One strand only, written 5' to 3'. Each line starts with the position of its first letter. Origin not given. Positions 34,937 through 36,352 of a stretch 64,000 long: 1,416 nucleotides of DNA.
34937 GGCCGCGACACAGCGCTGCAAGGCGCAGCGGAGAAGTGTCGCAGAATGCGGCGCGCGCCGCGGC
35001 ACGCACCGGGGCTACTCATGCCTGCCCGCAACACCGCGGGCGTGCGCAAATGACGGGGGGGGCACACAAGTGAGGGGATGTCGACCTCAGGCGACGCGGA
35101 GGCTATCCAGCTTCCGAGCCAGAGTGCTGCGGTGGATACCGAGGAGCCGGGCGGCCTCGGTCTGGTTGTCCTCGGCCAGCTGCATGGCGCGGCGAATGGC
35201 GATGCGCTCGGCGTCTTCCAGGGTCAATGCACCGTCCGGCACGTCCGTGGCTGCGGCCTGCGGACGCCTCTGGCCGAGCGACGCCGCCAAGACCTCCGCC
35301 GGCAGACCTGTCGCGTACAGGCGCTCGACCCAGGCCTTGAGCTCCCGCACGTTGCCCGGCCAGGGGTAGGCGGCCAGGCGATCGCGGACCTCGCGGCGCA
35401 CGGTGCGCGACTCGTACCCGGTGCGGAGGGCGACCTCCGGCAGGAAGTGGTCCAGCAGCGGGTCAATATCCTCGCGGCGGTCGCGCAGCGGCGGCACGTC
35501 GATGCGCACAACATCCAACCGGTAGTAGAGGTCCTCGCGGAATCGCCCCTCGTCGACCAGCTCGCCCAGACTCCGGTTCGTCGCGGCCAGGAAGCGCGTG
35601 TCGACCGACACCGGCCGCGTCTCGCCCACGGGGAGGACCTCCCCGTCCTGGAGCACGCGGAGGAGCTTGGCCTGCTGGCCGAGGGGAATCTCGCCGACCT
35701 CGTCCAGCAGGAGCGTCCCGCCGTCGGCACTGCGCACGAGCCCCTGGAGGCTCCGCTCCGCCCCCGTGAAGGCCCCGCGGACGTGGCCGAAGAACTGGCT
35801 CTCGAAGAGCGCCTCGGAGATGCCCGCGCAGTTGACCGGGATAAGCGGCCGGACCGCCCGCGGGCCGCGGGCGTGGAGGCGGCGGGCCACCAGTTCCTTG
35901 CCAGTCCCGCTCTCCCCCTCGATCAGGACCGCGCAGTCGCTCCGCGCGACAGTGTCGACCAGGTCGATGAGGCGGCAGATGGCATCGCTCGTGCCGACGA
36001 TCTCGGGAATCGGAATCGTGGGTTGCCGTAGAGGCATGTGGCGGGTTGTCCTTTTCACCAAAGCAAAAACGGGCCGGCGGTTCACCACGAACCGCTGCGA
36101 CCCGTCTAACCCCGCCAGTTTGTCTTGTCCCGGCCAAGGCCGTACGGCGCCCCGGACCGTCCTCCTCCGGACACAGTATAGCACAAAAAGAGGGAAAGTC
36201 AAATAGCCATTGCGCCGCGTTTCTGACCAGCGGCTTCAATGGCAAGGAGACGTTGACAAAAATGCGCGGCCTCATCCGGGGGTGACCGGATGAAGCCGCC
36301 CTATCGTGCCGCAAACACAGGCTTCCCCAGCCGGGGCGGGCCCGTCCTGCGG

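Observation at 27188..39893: PEP-CTERM (exosortase-substrate) island: seven cargo genes with an embedded regulatory module and no exosortase in view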

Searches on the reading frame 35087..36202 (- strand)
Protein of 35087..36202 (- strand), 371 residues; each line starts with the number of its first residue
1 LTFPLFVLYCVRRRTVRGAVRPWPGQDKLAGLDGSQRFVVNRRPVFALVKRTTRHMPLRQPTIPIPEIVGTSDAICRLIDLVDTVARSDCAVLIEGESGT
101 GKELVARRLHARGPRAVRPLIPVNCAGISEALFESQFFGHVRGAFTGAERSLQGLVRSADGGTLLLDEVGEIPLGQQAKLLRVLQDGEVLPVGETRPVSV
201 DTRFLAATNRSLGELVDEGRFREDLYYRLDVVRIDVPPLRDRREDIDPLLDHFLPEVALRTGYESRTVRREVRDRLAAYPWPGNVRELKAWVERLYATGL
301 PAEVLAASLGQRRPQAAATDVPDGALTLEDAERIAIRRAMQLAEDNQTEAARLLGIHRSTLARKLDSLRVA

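Call 3: search_protein_families(library=ncbifam, proteins=[window:35087-36202:-], max_evalue=0.01)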
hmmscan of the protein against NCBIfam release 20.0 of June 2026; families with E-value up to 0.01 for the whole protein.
window:35087-36202:- (371 aa): 31 families (the best 25 are shown)
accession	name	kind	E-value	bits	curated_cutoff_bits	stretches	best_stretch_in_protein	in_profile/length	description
NF003451.0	PRK05022.1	equivalog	1.6e-91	307.5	476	1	65-366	189-506/512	nitric oxide reductase transcriptional regulator NorR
NF041552.1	TF_PrdR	equivalog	1.5e-89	300.9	795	1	66-367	267-575/577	sigma-54 dependent transcriptional regulator PrdR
NF038308.1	RNA_repair_RtcR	equivalog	3.2e-88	296.9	650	1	67-370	181-513/530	RNA repair transcriptional activator RtcR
TIGR01818.1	ntrC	equivalog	1.6e-86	291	558.6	2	64-304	132-372/463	nitrogen regulation protein NR(I)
TIGR01817.1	nifA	equivalog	1.6e-84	284.6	528.85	1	59-294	189-423/534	nif-specific transcriptional activator NifA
TIGR02329.1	propionate_PrpR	equivalog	6e-83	279.3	499.2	1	65-366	211-525/526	propionate catabolism operon regulatory protein PrpR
TIGR02915.1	PEP_resp_reg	equivalog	7e-80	269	502.6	1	39-366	112-440/445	PEP-CTERM-box response regulator transcription factor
NF008469.0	PRK11361.1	equivalog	1.1e-79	268.4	714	1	67-367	144-453/461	acetoacetate metabolism transcriptional regulator AtoC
NF011953.0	PRK15424.1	equivalog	1.4e-78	264.8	703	1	65-367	218-533/538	propionate catabolism operon regulatory protein PrpR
NF050807.1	TransRegFlbDCaul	equivalog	4.8e-77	259.7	750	1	68-366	120-436/454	sigma-54-dependent transcriptional regulator FlbD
NF007689.0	PRK10365.1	equivalog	4.6e-76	256.4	760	1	68-365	141-439/441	sigma-54-dependent response regulator transcription factor ZraR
NF008176.1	PRK10923.1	equivalog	5e-76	256.2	620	1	61-312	133-384/469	nitrogen regulation protein NR(I)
NF011695.0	PRK15115.1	equivalog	8.1e-73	245.7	763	1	67-362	136-430/445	two-component system response regulator GlrR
NF041946.1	LuxO_transreg_Vib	equivalog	6.8e-70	236.1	800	1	68-291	135-358/463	quorum-sensing sigma-54 dependent transcriptional regulator LuxO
TIGR02974.1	phageshock_pspF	equivalog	1e-68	232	443.55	1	68-295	1-229/336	phage shock protein operon transcriptional activator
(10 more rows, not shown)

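Call 4: search_protein_families(library=pfam, proteins=[window:35087-36202:-], max_evalue=0.01)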
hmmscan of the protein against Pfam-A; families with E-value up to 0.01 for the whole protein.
window:35087-36202:- (371 aa): 10 families
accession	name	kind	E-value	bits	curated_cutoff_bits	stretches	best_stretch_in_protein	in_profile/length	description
PF00158.32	Sigma54_activat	-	1.3e-62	210.9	20.2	1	68-234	1-167/168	Sigma-54 interaction domain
PF14532.12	Sigma54_activ_2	-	3.6e-18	66.6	25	1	69-239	1-138/138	Sigma-54 interaction domain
PF25601.1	AAA_lid_14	-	3.6e-17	62.4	27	1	240-308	1-69/87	AAA+ ATPase lid domain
PF02954.25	HTH_8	-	6.8e-11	42.2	22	1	327-366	1-40/42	Bacterial regulatory protein, Fis family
PF07728.20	AAA_5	-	1.7e-06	28.5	22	1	92-210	2-123/139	AAA domain (dynein-related subfamily)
PF13191.12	AAA_16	-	0.0029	18.6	32.6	1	72-207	6-119/167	AAA ATPase domain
PF20432.4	Xre-like-HTH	-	0.0035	18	25.8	0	335-364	14-43/63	Antitoxin Xre-like helix-turn-helix domain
PF13518.12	HTH_28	-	0.0054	17.2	25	0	335-363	5-31/52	Helix-turn-helix domain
PF01078.27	Mg_chelatase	-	0.0062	16.4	20.3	0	147-200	93-146/207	Magnesium chelatase, subunit ChlI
PF07724.20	AAA_2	-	0.0088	16.5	27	0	91-218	5-133/166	AAA domain (Cdc48 subfamily)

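Call 23: find_homologous_proteins(query=window:35090-36037:-, max_evalue=1e-30)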
Query window:35090-36037:- (316 aa): 8000 proteins with E <= 1e-30 among 8000 candidates; the best 120 are listed.
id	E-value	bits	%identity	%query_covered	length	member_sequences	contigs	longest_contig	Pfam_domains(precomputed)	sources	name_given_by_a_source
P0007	2.4e-200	682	100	100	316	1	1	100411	PF00158.33,PF25601.2,PF02954.26,PF14532.13,PF07728.21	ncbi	-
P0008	3.5e-121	422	63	99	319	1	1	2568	PF00158.33,PF25601.2,PF02954.26,PF14532.13,PF07728.21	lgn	-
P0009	3.4e-118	412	64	97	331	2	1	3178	PF00158.33,PF25601.2,PF02954.26,PF14532.13,PF07728.21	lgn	-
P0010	9.0e-117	408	65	100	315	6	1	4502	PF00158.33,PF25601.2,PF02954.26,PF14532.13,PF07728.21,PF01078.28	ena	-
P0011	1.1e-116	407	63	100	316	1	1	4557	PF00158.33,PF25601.2,PF02954.26,PF14532.13,PF07728.21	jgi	jgi:DNA-binding NtrC family response regulator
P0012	7.0e-116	405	63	97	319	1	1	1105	PF00158.33,PF25601.2,PF02954.26,PF14532.13,PF07728.21,PF01078.28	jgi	-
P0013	8.0e-116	405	63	97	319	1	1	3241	PF00158.33,PF25601.2,PF02954.26,PF14532.13,PF07728.21,PF01078.28,PF13191.13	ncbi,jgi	-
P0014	1.2e-115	404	64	98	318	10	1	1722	PF00158.33,PF07724.21,PF25601.2,PF02954.26,PF14532.13,PF07728.21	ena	-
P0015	2.9e-115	403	65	97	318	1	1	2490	PF00158.33,PF25601.2,PF02954.26,PF14532.13,PF07728.21,PF01078.28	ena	-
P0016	3.6e-115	402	62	99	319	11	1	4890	PF00158.33,PF25601.2,PF02954.26,PF14532.13,PF07728.21,PF01078.28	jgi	-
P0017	4.6e-115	402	64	98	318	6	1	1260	PF00158.33,PF07724.21,PF25601.2,PF02954.26,PF14532.13,PF07728.21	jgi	-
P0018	4.9e-115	402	64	97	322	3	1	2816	PF00158.33,PF25601.2,PF02954.26,PF14532.13,PF07728.21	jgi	-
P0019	6.9e-115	402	62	98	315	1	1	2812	PF00158.33,PF25601.2,PF02954.26,PF14532.13,PF07728.21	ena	-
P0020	6.9e-115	402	65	96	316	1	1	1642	PF00158.33,PF25601.2,PF02954.26,PF14532.13,PF07728.21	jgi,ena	-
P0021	7.6e-115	401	65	96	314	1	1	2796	PF00158.33,PF25601.2,PF02954.26,PF14532.13,PF07728.21,PF13191.13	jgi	jgi:transcriptional regulator with GAF, ATPase, and Fis domain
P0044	3.8e-111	389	61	97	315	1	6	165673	PF00158.33,PF25601.2,PF02954.26,PF00004.36,PF14532.13,PF07728.21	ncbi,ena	-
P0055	1.9e-110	387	59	97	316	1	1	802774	PF00158.33,PF25601.2,PF02954.26,PF14532.13,PF07728.21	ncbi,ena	-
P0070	1.1e-109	384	59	96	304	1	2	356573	PF00158.33,PF25601.2,PF02954.26,PF14532.13,PF07728.21,PF01078.28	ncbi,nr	ncbi:MAG: sigma-54 dependent transcriptional regulator [Planctomycetaceae bacterium]|nr:sigma-54 dep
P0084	5.9e-109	382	60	97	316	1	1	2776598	PF00158.33,PF25601.2,PF02954.26,PF14532.13,PF07728.21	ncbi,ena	-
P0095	1.9e-108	380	62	97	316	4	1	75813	PF00158.33,PF25601.2,PF02954.26,PF14532.13,PF07728.21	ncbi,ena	-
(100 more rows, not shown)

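Call 24: find_encoding_contigs(protein=P0084, flank=8000, max_places=2)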
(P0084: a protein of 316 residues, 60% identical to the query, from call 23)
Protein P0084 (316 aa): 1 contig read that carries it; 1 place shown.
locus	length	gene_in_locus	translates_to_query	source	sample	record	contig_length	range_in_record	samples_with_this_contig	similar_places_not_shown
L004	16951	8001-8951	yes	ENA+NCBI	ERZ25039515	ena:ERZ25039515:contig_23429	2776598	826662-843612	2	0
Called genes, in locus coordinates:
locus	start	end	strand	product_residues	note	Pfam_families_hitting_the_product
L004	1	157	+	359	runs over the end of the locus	-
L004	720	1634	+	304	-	-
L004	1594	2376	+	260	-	PF23914:TPR_CcmH_CycH, PF13181:TPR_8 (faint), PF13424:TPR_12 (weak)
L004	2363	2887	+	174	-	PF13424:TPR_12 (faint)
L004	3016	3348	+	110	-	PF02445:NadA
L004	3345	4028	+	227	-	PF02445:NadA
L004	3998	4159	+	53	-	PF02445:NadA (weak)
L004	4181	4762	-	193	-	PF08695:Coa1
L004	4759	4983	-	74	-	-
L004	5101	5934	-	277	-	PF03462:PCRF, PF00472:RF-1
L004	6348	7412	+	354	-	PF03054:tRNA_Me_trans, PF20259:tRNA_Me_trans_M, PF20258:tRNA_Me_trans_C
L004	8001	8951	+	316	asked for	PF00158:Sigma54_activat, PF14532:Sigma54_activ_2, PF07728:AAA_5 (weak), PF25601:AAA_lid_14, PF02954:HTH_8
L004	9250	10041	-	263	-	-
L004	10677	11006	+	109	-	-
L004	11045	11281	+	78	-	-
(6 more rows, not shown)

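Call 25: find_encoding_contigs(protein=P0095, flank=8000, max_places=2)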
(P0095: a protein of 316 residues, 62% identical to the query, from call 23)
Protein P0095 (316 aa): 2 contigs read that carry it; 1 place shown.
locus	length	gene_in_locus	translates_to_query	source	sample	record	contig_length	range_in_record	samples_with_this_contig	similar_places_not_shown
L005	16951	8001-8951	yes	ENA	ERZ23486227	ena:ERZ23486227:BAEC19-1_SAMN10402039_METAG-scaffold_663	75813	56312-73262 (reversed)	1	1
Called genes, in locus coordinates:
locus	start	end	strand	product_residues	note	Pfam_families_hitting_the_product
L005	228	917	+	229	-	PF01596:Methyltransf_3, PF08704:GCD14, PF13578:Methyltransf_24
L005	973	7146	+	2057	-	PF01835:MG2, PF17791:MG3 (faint), PF07703:A2M_BRD, PF00207:A2M, PF07678:TED_complement, PF17973:bMG10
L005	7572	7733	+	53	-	-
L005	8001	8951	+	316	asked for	PF00158:Sigma54_activat, PF14532:Sigma54_activ_2, PF07728:AAA_5, PF25601:AAA_lid_14, PF02954:HTH_8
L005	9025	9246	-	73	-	PF10771:DUF2582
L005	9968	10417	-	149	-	-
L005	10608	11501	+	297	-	PF00515:TPR_1 (faint), PF07719:TPR_2 (faint), PF07721:TPR_4 (faint), PF13371:TPR_9 (faint), PF13424:TPR_12 (faint), PF13181:TPR_8 (faint), PF13432:TPR_16 (weak), PF14559:TPR_19 (weak), +4 more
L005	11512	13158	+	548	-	-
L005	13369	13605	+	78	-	-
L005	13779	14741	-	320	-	PF01595:CNNM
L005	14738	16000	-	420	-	PF01595:CNNM, PF00571:CBS (weak), PF03471:CorC_HlyC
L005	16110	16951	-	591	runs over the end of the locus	PF12679:ABC2_membrane_2, PF12698:ABC2_membrane_3 (faint)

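Call 26: find_encoding_contigs(protein=P0044, flank=8000, max_places=2)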
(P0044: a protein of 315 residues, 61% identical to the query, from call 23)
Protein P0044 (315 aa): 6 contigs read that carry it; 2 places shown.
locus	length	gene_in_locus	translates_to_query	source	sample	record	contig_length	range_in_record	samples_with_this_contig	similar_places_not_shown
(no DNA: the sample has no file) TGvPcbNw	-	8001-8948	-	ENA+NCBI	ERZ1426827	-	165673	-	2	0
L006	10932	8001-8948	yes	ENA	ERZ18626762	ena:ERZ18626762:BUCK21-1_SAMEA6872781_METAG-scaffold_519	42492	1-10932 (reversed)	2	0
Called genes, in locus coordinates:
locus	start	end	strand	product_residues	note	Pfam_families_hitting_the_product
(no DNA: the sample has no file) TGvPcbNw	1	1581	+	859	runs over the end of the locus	PF13567:DUF4131, PF03772:Competence, PF00753:Lactamase_B (weak)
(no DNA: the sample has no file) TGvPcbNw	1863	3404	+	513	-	PF00331:Glyco_hydro_10 (weak)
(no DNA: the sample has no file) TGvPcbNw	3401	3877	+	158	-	PF12826:HHH_2 (faint), PF12836:HHH_3, PF00633:HHH (faint)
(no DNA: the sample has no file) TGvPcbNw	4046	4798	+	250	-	PF02517:Rce1-like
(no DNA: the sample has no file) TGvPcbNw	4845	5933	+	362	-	PF01408:GFO_IDH_MocA, PF02894:GFO_IDH_MocA_C, PF22725:GFO_IDH_MocA_C3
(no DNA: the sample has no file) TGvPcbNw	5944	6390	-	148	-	PF02082:Rrf2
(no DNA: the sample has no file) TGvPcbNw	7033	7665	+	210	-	-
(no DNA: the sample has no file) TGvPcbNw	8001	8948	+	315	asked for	PF00158:Sigma54_activat, PF14532:Sigma54_activ_2, PF00004:AAA (faint), PF07728:AAA_5 (weak), PF25601:AAA_lid_14, PF02954:HTH_8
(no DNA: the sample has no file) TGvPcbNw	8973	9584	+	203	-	-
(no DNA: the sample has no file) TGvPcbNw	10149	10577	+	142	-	-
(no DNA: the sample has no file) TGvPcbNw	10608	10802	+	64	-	-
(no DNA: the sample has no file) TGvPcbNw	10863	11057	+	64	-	-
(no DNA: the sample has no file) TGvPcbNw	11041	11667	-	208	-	-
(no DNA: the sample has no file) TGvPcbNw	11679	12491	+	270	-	-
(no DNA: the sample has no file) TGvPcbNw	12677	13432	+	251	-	-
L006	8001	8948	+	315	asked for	PF00158:Sigma54_activat, PF14532:Sigma54_activ_2, PF00004:AAA (faint), PF07728:AAA_5 (weak), PF25601:AAA_lid_14, PF02954:HTH_8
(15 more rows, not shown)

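Call 44: find_encoding_contigs(protein=P0070, flank=9000, max_places=1)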
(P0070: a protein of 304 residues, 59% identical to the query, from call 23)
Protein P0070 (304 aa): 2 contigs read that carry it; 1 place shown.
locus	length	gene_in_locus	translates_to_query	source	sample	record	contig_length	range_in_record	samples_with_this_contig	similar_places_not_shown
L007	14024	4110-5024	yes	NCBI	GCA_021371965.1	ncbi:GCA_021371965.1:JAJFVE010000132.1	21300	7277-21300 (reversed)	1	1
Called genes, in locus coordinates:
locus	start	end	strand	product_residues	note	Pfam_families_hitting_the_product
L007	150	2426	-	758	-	PF01590:GAF, PF13185:GAF_2, PF13492:GAF_3, PF05524:PEP-utilisers_N, PF00391:PEP-utilizers, PF02896:PEP-utilizers_C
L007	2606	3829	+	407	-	PF13570:Beta-prop_ACSF4 (faint), PF13360:PQQ_2, PF01011:PQQ (faint)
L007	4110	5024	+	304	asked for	PF00158:Sigma54_activat, PF01078:Mg_chelatase (faint), PF14532:Sigma54_activ_2, PF07728:AAA_5 (weak), PF25601:AAA_lid_14, PF02954:HTH_8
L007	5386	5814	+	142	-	-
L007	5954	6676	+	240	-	-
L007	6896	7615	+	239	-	-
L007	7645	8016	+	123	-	-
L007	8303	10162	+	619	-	PF03636:Glyco_hydro_65N (weak), PF03632:Glyco_hydro_65m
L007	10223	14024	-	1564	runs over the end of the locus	PF07676:PD40 (faint), PF13243:SQHop_cyclase_C (faint), PF05147:LANC_like (faint), PF09492:Pec_lyase (faint), PF13249:SQHop_cyclase_N (faint)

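Call 45: find_encoding_contigs(protein=P0055, flank=9000, max_places=1)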
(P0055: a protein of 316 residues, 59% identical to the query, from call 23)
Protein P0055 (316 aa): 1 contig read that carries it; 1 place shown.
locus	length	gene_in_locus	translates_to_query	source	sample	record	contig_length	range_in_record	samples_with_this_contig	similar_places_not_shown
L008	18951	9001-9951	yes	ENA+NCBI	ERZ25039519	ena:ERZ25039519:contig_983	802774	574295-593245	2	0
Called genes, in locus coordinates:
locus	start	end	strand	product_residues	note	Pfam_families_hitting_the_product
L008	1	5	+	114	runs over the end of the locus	-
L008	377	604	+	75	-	-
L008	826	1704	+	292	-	PF07719:TPR_2 (faint), PF13181:TPR_8 (faint), PF13414:TPR_11 (faint), PF13424:TPR_12 (faint), PF13432:TPR_16 (faint), PF14559:TPR_19 (weak), PF13431:TPR_17 (faint), PF23914:TPR_CcmH_CycH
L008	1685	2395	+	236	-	PF13424:TPR_12 (faint)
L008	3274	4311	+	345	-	PF02445:NadA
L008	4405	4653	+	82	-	-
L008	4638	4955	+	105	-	PF05016:ParE_toxin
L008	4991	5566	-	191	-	PF08695:Coa1 (weak)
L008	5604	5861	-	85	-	-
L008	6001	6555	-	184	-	PF03462:PCRF, PF00472:RF-1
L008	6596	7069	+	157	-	-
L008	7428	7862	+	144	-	PF03054:tRNA_Me_trans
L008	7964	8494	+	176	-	PF20259:tRNA_Me_trans_M, PF20258:tRNA_Me_trans_C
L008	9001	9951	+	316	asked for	PF00158:Sigma54_activat, PF14532:Sigma54_activ_2, PF07728:AAA_5 (weak), PF25601:AAA_lid_14, PF02954:HTH_8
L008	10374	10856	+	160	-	-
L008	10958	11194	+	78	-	-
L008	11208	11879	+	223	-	-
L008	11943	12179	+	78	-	-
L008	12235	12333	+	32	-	-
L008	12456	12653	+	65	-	-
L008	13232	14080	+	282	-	-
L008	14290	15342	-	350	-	PF01208:URO-D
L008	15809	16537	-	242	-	-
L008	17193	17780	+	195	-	PF00117:GATase, PF07722:Peptidase_C26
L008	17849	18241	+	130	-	PF13366:PDDEXK_3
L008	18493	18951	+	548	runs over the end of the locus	PF20154:LNT_N, PF00795:CN_hydrolase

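Call 52: search_protein_families(library=ncbifam, proteins=[L007:5386-5811:+, L008:10374-10853:+, L008:10958-11191:+, L008:11208-11876:+, L008:12456-12650:+], max_evalue=1)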
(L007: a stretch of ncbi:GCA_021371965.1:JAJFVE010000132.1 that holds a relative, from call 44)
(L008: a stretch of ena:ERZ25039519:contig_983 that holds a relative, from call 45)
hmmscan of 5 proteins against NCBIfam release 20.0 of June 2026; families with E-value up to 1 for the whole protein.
L007:5386-5811:+ (142 aa): 1 family
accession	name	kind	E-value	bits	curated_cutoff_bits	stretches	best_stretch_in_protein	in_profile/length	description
NF011732.0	PRK15185.1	equivalog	0.24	10.7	354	1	57-86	87-116/309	transcriptional regulator HilD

L008:10374-10853:+ (160 aa): 0 families

L008:10958-11191:+ (78 aa): 0 families

L008:11208-11876:+ (223 aa): 3 families
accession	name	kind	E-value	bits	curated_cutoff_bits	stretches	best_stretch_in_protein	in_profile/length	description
NF041528.1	strep_LAETG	domain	0.066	13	30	1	150-172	13-35/35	LAETG motif-containing sortase-dependent surface protein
NF058571.1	GVDTG_CTERM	domain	0.15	12.4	29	1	150-172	23-44/44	GVDTG sorting domain-containing protein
NF051874.1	PVV_CTERM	equivalog_domain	0.23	11.3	27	1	149-173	10-34/38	PVV-CTERM domain-containing choice-of-anchor G protein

L008:12456-12650:+ (65 aa): 0 families

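Call 63: find_related_loci(query=A5, collection=genome_contigs, flank=10000)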
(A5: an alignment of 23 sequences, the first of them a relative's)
Query A5 (316 aa) in genome_contigs; peptide patterns used: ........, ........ (x = any residue, [..] = any of these).
600 stretches matched a pattern (row limit reached: there are more); 596 encode a relative of the query (tblastn E <= 1e-3); the best 80 are kept; 80 distinct loci.
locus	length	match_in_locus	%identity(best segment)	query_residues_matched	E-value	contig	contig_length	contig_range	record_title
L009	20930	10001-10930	49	2-310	2e-80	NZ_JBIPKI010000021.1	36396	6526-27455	Desulfurivibrio sp. C05AmB 21, whole genome shotgun sequence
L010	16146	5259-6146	47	12-310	1e-79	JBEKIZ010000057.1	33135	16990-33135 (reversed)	MAG: Terriglobia bacterium isolate SPRUCE 311 SPRUCE_311_57, whole genome shotgun sequence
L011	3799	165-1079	48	10-316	2e-79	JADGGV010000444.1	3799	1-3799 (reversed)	MAG: Gemmatimonadetes bacterium isolate HOG88 NODE_14922_length_3799_cov_43.452432, whole genome shotgun sequence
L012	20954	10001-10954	45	12-316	3e-76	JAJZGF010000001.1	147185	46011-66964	MAG: Acidobacteria bacterium isolate LL4.bin32 NODE_43_length_147185_cov_3.015756, whole genome shotgun sequence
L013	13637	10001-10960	46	12-313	3e-76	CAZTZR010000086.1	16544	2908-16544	MAG TPA_asm: uncultured Kofleriaceae bacterium isolate binchicken_co168_166 genome assembly, contig: NODE_6115_length_16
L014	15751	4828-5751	47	13-315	9e-76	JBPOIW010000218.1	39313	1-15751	MAG: Planctomycetota bacterium isolate MAG_1020 c_000000595058, whole genome shotgun sequence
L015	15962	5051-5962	43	13-315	1e-75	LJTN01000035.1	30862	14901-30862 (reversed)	MAG: Myxococcales bacterium SG8_38 WOR_8-12_884, whole genome shotgun sequence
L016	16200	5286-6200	45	12-314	2e-75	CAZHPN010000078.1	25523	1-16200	MAG TPA_asm: uncultured bacterium isolate binchicken_co3_336 genome assembly, contig: NODE_6027_length_25523_cov_6.33661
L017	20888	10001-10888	41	13-312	6e-75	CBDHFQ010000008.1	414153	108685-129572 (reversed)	MAG: Bacteroidia bacterium isolate 25d22b30-7bab-4f40-8331-5cd9055c56ff genome assembly, contig: contig_8, whole genome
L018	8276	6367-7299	46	12-315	8e-75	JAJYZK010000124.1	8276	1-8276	MAG: Acidobacteria bacterium isolate FK5.bin17 NODE_14406_length_8276_cov_1.005277, whole genome shotgun sequence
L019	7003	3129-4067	44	10-315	9e-75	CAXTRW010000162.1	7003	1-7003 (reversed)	MAG TPA_asm: uncultured Acidobacteriaceae bacterium isolate public_SRR14721966_metawrap_bin.3 genome assembly, contig: p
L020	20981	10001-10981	43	2-313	1e-74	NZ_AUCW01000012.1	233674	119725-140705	Desulfogranum mediterraneum DSM 13871 G494DRAFT_scaffold00008.8_C, whole genome shotgun sequence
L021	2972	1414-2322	45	13-310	3e-75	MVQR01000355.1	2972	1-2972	MAG: Syntrophus sp. PtaB.Bin001 A4E66_contig000355, whole genome shotgun sequence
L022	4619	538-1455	46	10-311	3e-74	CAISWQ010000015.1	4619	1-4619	MAG: uncultured Lentisphaerae bacterium isolate LaPlata-15m-a_bin-260 genome assembly, contig: bin-260:015/125, whole ge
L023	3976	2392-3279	43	13-310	5e-74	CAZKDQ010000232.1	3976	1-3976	MAG TPA_asm: uncultured Rhodothermales bacterium isolate SRP220891_co3_377 genome assembly, contig: NODE_51879_length_39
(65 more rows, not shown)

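Call 107: search_protein_families(library=padloc, proteins=[P0007], max_evalue=0.001)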
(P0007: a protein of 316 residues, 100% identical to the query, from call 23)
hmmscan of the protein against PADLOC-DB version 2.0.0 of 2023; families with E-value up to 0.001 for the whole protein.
P0007 (316 aa): 3 families
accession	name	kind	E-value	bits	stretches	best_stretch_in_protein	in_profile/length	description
PDLC01995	RtcR_PspF2--CARF_AAA_HTH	-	9e-101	336.4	1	12-314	168-479/481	-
PDLC01993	RtcR--CARF_AAA_HTH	-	1.3e-53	180.2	1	16-242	185-420/523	-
PDLC01994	RtcR_PspF1--CARF_AAA_HTH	-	1.1e-48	164.5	1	16-306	163-461/468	-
